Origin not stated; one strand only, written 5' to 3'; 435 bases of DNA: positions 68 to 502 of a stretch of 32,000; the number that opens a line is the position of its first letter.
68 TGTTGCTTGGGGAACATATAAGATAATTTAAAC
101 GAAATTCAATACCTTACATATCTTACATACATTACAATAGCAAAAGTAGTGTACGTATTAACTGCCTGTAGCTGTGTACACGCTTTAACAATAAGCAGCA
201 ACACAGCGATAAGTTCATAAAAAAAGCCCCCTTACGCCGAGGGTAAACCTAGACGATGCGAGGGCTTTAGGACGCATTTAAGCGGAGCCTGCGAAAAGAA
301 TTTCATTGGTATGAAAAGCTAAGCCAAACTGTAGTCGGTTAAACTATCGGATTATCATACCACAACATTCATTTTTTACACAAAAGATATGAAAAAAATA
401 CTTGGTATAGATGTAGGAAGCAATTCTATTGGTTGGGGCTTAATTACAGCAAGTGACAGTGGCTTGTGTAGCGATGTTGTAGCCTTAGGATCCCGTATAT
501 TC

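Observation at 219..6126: Complete compact type II-C CRISPR-Cas9 locus with both RNA components apparently read antisense to the cas operon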

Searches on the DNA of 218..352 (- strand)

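Call 58: build_rna_model(alignment_id=A4)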
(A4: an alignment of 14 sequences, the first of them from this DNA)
Model R1 built from alignment A4 (14 sequences, 148 columns); structure: RNAalifold consensus.
model positions 113; base pairs 21; branch points 2; effective number of sequences 1.51; information 0.589 bits per position. Calibrated on 0.2 Mb of random sequence (short: E-values are rough).
structure used (alignment columns):
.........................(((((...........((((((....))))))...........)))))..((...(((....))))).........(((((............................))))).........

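Call 59: search_with_rna_model(model_id=R1, sources=[window, L001, L002, L003, L004, L005, L006, L007, L008, L009, L010, L011, L012, L013, L014, L015, L016, L017, L018, L019, L020, L021, L022, L023, L024, L025, L026, L027, L028, L029, L030, L031, L032, L033, L034, L035, L036, L037, L038, L039, L040, L041, L042, L043, L044, L045, L046, L047, L048, L049, L050, L051, L052, L053, L054, L055, L056, L057, L058, L059, L060, L061, L062, L063, L064, L065, L066, L067, L068, L069, L070, L071, L072, L073, L074, L075, L076, L077, L078, L079, L080, L081], max_evalue=0.01, make_alignment=true)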
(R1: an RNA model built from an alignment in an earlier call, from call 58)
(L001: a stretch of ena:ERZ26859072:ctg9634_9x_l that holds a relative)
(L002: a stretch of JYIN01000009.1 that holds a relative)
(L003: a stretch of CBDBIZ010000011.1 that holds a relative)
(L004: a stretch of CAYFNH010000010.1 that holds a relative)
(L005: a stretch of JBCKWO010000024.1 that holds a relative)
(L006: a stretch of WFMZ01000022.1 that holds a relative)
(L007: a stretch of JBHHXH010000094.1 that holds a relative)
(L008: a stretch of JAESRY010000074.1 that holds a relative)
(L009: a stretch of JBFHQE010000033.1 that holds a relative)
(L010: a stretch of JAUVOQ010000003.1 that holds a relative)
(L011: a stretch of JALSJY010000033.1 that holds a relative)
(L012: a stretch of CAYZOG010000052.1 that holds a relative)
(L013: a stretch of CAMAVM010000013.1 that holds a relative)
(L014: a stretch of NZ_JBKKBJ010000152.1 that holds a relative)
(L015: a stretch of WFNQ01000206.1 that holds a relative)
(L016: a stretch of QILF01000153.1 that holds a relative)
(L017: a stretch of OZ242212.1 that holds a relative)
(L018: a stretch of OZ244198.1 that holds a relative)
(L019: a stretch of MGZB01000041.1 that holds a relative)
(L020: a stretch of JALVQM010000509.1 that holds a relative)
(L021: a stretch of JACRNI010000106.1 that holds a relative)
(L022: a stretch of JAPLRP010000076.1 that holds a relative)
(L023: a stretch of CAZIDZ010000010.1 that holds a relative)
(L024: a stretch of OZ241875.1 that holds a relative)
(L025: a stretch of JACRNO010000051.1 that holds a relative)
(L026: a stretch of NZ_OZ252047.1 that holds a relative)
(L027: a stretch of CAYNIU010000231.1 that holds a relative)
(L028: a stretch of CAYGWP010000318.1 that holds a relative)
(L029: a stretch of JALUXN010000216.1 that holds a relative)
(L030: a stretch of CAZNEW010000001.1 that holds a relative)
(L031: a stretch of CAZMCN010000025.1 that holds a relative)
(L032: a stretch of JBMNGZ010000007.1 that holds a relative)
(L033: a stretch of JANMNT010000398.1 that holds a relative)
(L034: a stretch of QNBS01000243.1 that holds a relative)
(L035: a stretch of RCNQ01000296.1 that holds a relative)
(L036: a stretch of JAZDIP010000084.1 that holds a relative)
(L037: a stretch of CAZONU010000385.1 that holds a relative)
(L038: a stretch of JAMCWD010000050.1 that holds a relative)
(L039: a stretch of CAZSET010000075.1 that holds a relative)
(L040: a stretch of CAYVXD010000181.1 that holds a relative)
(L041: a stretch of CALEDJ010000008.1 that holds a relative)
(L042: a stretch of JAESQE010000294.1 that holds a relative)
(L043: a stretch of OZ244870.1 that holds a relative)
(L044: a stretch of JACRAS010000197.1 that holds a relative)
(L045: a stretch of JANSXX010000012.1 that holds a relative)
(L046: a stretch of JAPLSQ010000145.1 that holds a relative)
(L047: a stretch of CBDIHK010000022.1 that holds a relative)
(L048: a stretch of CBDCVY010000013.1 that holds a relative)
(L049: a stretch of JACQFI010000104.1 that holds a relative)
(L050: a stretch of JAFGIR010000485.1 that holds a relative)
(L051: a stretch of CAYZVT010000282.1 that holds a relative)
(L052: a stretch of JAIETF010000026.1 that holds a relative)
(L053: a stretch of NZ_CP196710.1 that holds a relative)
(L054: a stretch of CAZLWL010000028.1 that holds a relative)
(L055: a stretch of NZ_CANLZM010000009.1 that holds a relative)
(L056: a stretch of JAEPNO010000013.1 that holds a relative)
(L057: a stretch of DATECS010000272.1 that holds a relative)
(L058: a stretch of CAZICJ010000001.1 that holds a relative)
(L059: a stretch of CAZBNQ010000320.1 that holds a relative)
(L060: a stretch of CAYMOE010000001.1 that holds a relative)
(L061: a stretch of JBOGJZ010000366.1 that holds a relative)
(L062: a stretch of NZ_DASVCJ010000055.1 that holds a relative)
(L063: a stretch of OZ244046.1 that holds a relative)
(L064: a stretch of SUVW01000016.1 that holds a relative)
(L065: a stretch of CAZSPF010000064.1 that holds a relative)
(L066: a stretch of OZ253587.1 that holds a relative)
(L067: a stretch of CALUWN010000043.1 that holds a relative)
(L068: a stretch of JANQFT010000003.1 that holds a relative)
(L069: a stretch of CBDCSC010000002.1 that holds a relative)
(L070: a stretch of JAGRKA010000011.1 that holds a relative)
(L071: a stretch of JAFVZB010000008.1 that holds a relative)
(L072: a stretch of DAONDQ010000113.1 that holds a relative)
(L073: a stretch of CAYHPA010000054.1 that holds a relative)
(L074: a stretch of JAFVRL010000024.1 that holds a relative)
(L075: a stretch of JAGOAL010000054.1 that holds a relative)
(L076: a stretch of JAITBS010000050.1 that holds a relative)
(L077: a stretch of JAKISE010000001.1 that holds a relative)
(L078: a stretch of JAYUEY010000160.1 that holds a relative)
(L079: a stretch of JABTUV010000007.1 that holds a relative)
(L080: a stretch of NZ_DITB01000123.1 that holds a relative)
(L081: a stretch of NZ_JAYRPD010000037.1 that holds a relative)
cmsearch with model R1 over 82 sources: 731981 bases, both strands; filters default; matches with E-value up to 0.01: 37.
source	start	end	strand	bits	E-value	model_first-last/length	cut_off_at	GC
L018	3858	3970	-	138.6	3.5e-35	1-113/113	no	0.42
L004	3848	3960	-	135.2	3e-34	1-113/113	no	0.43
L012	267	379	-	132.8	1.4e-33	1-113/113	no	0.43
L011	241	353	-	130.4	6.5e-33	1-113/113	no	0.46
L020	393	505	-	129.6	1.1e-32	1-113/113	no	0.42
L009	3859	3971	-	126.8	6.8e-32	1-113/113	no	0.47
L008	3848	3970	-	123.3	6e-31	1-113/113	no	0.37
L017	3857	3969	-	122.9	8e-31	1-113/113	no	0.45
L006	3758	3869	-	121.2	2.4e-30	1-113/113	no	0.42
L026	3845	3969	-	120.2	4.4e-30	1-113/113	no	0.43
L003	3579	3692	-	113.3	3.6e-28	1-113/113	no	0.42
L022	3851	3970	-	105.5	5.4e-26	1-113/113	no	0.38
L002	3465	3583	-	101.5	6.7e-25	1-113/113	no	0.36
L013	3845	3970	-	95.9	2.4e-23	1-113/113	no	0.47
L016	3838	3947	-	95.7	2.8e-23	1-113/113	no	0.41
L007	2093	2201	-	93.9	8.5e-23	1-113/113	no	0.48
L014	6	131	-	93.8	9.4e-23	1-113/113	no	0.47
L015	1096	1205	-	93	1.5e-22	1-113/113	no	0.42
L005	3850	3970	-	92.7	1.9e-22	1-113/113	no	0.43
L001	9830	9962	-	87.7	4.6e-21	1-113/113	no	0.45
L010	3463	3613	-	82.4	1.3e-19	1-113/113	no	0.33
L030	3840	3948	-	39.3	1.2e-07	1-113/113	no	0.46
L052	3839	3947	-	35.4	1.4e-06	1-113/113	no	0.44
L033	2460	2575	-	32.9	7.2e-06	1-113/113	no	0.47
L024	3817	3942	-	32.3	1e-05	1-113/113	no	0.52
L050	1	92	-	29.7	5.6e-05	1-96/113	3'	0.53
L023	3823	3935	-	28.8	9.7e-05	1-113/113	no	0.58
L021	2696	2812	-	27.6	0.00021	1-113/113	no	0.45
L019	3851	3965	-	27.6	0.00021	1-113/113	no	0.51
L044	2463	2580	-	26.7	0.00037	1-113/113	no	0.55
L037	87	198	-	26.2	0.00052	1-113/113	no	0.58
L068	290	404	-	24.2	0.0018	1-113/113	no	0.57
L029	3824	3950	-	23.4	0.0031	1-113/113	no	0.46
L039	3827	3937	-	23.1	0.0038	1-113/113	no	0.56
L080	3807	3909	-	22.6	0.0051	1-113/113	no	0.32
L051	2024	2107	-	22.5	0.0053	1-113/113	no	0.54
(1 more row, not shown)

Alignment A5: 37 matches aligned to the model, 240 columns, each read 5' to 3' on its own strand. Consensus structure (alignment columns), stored with it:
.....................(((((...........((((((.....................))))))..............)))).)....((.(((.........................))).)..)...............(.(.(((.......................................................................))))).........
